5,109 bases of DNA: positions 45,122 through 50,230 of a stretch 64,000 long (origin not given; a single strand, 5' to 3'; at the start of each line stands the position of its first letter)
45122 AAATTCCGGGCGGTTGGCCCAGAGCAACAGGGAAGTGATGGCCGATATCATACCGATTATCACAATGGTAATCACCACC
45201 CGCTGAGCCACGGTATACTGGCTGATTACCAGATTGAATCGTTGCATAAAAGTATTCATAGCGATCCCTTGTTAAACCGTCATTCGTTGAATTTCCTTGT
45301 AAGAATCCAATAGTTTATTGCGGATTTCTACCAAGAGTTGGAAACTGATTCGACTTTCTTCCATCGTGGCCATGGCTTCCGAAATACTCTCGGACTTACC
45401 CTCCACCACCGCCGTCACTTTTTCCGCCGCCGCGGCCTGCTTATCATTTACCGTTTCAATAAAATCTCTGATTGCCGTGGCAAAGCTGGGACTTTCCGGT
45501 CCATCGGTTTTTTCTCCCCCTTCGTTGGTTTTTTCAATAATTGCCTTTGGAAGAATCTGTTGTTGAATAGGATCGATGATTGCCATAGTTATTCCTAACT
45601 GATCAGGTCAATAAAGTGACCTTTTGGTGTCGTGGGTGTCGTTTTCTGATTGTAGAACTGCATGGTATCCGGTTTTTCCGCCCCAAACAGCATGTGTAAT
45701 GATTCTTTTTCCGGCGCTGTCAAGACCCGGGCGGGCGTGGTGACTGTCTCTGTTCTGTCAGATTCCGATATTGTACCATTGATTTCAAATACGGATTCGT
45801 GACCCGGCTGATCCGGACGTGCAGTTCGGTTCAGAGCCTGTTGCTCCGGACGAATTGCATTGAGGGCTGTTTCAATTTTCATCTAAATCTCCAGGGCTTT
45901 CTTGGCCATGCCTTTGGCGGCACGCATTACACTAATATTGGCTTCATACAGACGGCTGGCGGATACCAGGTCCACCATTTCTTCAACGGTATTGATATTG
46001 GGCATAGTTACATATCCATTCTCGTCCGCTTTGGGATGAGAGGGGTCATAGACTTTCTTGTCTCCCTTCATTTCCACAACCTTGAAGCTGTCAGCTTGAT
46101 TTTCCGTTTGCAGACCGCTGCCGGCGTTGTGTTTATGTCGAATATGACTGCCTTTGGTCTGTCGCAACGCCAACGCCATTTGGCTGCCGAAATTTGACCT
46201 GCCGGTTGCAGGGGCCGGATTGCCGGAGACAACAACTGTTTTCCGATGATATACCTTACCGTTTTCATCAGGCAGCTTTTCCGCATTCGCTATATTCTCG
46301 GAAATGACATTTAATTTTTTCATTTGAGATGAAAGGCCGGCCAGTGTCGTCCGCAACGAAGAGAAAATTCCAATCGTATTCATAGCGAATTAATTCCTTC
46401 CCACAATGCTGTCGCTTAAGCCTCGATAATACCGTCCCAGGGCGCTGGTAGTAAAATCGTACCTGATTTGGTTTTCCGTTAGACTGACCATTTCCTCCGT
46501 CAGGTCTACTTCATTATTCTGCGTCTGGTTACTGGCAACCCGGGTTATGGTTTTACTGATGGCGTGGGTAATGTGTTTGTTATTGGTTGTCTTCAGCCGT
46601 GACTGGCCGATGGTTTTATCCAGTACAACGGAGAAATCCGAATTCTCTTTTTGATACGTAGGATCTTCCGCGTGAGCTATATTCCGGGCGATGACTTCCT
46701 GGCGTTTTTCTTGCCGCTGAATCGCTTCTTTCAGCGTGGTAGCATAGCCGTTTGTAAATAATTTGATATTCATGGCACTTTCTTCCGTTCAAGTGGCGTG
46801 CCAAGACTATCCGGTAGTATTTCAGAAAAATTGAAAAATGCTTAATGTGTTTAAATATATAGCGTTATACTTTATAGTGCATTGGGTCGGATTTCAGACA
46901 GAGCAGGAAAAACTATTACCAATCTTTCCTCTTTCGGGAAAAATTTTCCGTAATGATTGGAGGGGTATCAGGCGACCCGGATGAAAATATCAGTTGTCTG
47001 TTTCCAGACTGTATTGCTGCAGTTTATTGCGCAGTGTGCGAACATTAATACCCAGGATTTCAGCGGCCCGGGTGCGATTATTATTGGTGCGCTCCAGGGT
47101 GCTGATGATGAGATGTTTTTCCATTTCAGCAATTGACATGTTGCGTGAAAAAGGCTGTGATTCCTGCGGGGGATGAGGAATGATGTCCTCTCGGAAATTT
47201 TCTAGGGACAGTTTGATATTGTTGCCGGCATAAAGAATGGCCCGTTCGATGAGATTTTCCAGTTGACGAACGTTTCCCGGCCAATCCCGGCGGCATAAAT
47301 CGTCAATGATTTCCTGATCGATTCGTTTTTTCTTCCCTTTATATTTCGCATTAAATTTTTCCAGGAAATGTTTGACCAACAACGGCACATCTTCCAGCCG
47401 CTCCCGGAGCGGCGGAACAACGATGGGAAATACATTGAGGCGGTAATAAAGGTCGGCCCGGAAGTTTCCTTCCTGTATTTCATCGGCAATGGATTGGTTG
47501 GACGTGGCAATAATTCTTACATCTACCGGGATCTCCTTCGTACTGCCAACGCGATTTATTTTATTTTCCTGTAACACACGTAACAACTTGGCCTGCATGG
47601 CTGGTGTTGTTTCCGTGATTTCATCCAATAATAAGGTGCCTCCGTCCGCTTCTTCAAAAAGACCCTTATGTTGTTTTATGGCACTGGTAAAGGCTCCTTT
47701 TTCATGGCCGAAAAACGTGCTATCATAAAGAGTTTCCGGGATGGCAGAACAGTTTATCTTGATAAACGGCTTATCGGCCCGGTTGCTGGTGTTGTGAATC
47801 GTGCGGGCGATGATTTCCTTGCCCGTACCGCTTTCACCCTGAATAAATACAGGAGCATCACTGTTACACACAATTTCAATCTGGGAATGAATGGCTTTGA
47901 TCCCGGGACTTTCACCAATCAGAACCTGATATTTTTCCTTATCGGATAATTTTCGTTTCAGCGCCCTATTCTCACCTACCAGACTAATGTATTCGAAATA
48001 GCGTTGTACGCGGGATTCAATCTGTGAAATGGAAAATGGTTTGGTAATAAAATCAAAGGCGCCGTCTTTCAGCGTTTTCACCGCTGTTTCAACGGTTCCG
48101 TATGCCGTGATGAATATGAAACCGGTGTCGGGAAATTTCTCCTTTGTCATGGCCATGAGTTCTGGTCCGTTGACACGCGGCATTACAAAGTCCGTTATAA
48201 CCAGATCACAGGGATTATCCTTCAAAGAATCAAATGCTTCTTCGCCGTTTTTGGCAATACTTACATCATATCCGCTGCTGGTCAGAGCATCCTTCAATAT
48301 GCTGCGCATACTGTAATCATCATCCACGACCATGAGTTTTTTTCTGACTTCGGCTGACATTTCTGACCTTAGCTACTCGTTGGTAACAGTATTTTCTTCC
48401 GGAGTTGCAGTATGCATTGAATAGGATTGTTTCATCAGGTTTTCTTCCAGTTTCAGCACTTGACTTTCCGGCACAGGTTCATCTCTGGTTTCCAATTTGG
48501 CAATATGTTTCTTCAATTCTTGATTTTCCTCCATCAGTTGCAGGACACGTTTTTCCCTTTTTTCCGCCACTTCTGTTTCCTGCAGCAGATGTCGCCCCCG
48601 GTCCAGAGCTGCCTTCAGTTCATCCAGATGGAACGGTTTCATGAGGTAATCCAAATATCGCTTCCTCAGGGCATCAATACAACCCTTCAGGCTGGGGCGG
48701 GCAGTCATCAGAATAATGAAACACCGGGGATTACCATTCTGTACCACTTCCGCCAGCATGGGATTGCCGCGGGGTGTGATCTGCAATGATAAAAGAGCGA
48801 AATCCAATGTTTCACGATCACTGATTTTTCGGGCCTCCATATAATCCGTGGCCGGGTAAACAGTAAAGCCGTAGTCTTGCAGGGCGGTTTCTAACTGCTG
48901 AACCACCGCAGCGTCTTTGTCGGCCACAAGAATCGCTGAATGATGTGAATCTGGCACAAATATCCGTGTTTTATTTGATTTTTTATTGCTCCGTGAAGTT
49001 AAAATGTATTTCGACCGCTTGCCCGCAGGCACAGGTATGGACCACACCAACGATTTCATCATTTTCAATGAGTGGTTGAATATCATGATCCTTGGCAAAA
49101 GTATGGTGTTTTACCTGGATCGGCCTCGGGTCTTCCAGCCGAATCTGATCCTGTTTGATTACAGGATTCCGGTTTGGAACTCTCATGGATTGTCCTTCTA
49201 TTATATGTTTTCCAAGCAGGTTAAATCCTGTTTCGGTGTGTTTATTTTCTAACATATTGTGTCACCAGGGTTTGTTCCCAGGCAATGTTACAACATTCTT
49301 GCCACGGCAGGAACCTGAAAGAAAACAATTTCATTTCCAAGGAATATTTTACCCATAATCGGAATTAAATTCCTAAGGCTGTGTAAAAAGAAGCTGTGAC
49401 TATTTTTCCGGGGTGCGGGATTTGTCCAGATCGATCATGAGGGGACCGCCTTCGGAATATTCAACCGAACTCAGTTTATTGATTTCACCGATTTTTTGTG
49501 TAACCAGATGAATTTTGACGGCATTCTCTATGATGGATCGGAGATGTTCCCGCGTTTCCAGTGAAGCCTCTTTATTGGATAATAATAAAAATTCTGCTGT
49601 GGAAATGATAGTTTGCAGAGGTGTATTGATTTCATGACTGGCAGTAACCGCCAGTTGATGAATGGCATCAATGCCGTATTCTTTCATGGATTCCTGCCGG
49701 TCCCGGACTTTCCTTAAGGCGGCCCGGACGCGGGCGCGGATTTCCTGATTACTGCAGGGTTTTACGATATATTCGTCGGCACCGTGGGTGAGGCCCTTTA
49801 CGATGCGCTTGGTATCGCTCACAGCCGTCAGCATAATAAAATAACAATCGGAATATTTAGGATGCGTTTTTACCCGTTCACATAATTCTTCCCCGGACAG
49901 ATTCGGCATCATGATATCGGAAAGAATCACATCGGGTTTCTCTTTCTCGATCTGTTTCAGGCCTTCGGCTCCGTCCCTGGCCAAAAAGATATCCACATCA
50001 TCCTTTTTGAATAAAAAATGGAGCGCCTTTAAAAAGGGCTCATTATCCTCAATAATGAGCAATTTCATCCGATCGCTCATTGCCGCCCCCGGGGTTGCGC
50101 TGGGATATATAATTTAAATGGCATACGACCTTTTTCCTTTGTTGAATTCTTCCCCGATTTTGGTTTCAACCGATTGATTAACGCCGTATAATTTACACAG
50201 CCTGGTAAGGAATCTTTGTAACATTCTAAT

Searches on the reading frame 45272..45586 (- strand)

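Call 47: search_protein_families(library=pfam, proteins=[window:45272-45586:-], max_evalue=0.0001)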
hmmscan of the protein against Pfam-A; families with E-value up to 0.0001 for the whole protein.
window:45272-45586:- (104 aa): 1 family
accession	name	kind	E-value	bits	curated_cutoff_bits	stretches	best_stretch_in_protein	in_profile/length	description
PF02049.23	FliE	-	1.7e-22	79.8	22.4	1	20-104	5-89/89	Flagellar hook-basal body complex protein FliE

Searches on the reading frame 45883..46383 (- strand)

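Call 33: search_protein_families(library=pfam, proteins=[window:45883-46383:-], max_evalue=0.0001)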
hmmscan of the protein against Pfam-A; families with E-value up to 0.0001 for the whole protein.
window:45883-46383:- (166 aa): 1 family
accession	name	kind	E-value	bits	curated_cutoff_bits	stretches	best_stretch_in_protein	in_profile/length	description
PF06429.18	Flg_bbr_C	-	1.2e-13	50.8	23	1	122-165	2-45/46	Flagellar basal body rod FlgEFG protein C-terminal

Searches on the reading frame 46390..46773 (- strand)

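Call 33: search_protein_families(library=pfam, proteins=[window:46390-46773:-], max_evalue=0.0001)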
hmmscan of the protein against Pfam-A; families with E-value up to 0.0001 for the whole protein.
window:46390-46773:- (127 aa): 0 families

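Call 54: search_protein_families(library=ncbifam, proteins=[window:46390-46773:-], max_evalue=0.01)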
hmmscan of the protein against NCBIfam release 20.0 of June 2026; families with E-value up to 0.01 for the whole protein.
window:46390-46773:- (127 aa): 18 families
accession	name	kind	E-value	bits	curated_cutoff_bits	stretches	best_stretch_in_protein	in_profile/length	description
TIGR01396.1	FlgB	equivalog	5.5e-17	62.2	59.05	1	12-120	6-127/131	flagellar basal body rod protein FlgB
NF009266.0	PRK12623.1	equivalog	7.7e-11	42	144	1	12-106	14-113/133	flagellar basal body rod protein FlgB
NF004653.1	PRK06003.1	equivalog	1.1e-09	38.8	153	1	22-110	18-111/126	flagellar basal body rod protein FlgB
NF009270.0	PRK12627.1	equivalog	5e-09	36.6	128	1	21-107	18-109/128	FlgB family protein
NF004654.1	PRK06004.1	equivalog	6.7e-09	36.8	142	1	14-112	2-113/126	flagellar basal body rod protein FlgB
NF009264.0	PRK12621.1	equivalog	9.5e-09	35.7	163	1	17-123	15-131/136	flagellar basal body rod protein FlgB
NF009328.0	PRK12685.1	equivalog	1.9e-07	31.4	169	1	18-126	16-116/116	flagellar basal body rod protein FlgB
NF009265.0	PRK12622.1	equivalog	4.6e-06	26.8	145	1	23-118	20-129/135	flagellar basal body rod protein FlgB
NF005280.0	PRK06797.1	equivalog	6e-06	26.9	106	1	23-114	17-124/135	flagellar basal body rod protein FlgB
NF009267.0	PRK12624.1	equivalog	2.2e-05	25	241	0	17-73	17-71/143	flagellar basal body rod protein FlgB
NF009262.0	PRK12619.1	equivalog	2.9e-05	24.5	183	1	14-111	12-115/130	flagellar basal body rod protein FlgB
NF009263.0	PRK12620.1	equivalog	4.6e-05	23.4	158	1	13-112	11-119/133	flagellar basal body rod protein FlgB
TIGR03506.1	FlgEFG_subfam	subfamily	0.00051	19.8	70.25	1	16-91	8-80/351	flagellar hook-basal body complex protein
TIGR02492.1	flgK_ends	equivalog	0.0011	18.4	170.75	0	43-105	355-417/437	flagellar hook-associated protein FlgK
NF009275.1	PRK12632.1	equivalog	0.0012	19.2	170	1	17-66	14-63/130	flagellar basal body rod protein FlgC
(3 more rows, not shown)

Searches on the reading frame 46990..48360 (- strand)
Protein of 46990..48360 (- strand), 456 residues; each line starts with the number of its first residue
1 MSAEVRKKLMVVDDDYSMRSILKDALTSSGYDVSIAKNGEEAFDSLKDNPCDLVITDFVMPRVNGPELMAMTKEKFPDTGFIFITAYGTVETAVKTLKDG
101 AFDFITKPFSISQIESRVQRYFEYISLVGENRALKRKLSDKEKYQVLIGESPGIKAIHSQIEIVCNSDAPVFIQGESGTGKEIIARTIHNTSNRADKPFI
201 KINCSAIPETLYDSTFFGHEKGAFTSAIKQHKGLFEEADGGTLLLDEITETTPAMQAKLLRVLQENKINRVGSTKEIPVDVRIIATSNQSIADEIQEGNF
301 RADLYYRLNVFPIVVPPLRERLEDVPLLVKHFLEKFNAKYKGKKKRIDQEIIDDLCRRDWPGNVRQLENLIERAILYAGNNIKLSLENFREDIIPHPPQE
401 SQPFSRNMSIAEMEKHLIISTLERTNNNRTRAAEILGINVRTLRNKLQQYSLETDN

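Call 33: search_protein_families(library=pfam, proteins=[window:46990-48360:-], max_evalue=0.0001)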
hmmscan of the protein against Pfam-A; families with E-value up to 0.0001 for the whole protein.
window:46990-48360:- (456 aa): 9 families
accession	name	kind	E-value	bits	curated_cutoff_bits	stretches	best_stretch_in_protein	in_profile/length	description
PF00158.32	Sigma54_activat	-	4e-68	228.8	20.2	1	147-313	1-167/168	Sigma-54 interaction domain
PF00072.30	Response_reg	-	1.5e-27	96.4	30.2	1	10-118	2-110/111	Response regulator receiver domain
PF14532.12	Sigma54_activ_2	-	1.4e-24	87.3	25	1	148-318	1-138/138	Sigma-54 interaction domain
PF25601.1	AAA_lid_14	-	2.7e-22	78.8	27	1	319-400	1-81/87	AAA+ ATPase lid domain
PF02954.25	HTH_8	-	7.2e-16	58.1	22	1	410-450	2-42/42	Bacterial regulatory protein, Fis family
PF07728.20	AAA_5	-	1e-08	35.7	22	1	170-290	1-124/139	AAA domain (dynein-related subfamily)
PF07726.17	AAA_3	-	1.1e-06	29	27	1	171-289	2-112/131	ATPase family associated with various cellular activities (AAA)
PF07724.20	AAA_2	-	2.2e-06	28.2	27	1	172-299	7-135/166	AAA domain (Cdc48 subfamily)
PF00004.35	AAA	-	2.9e-05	25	21.2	1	173-300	3-119/131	ATPase family associated with various cellular activities (AAA)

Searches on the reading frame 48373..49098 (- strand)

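Call 4: search_protein_families(library=pfam, proteins=[window:48373-49098:-], max_evalue=0.01)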
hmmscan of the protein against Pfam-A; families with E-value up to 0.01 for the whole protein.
window:48373-49098:- (241 aa): 1 family
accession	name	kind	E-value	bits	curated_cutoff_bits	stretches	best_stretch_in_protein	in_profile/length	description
PF00072.30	Response_reg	-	4.9e-12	46.4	30.2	1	56-165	1-110/111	Response regulator receiver domain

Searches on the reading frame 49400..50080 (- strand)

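Call 4: search_protein_families(library=pfam, proteins=[window:49400-50080:-], max_evalue=0.01)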
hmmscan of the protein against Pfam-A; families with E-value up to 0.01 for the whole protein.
window:49400-50080:- (226 aa): 2 families
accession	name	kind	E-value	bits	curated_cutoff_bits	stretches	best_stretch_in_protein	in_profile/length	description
PF00072.30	Response_reg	-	8.2e-26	90.8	30.2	1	8-119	2-111/111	Response regulator receiver domain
PF00512.31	HisKA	-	5.4e-07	30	26.9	1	143-197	5-57/66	His Kinase A (phospho-acceptor) domain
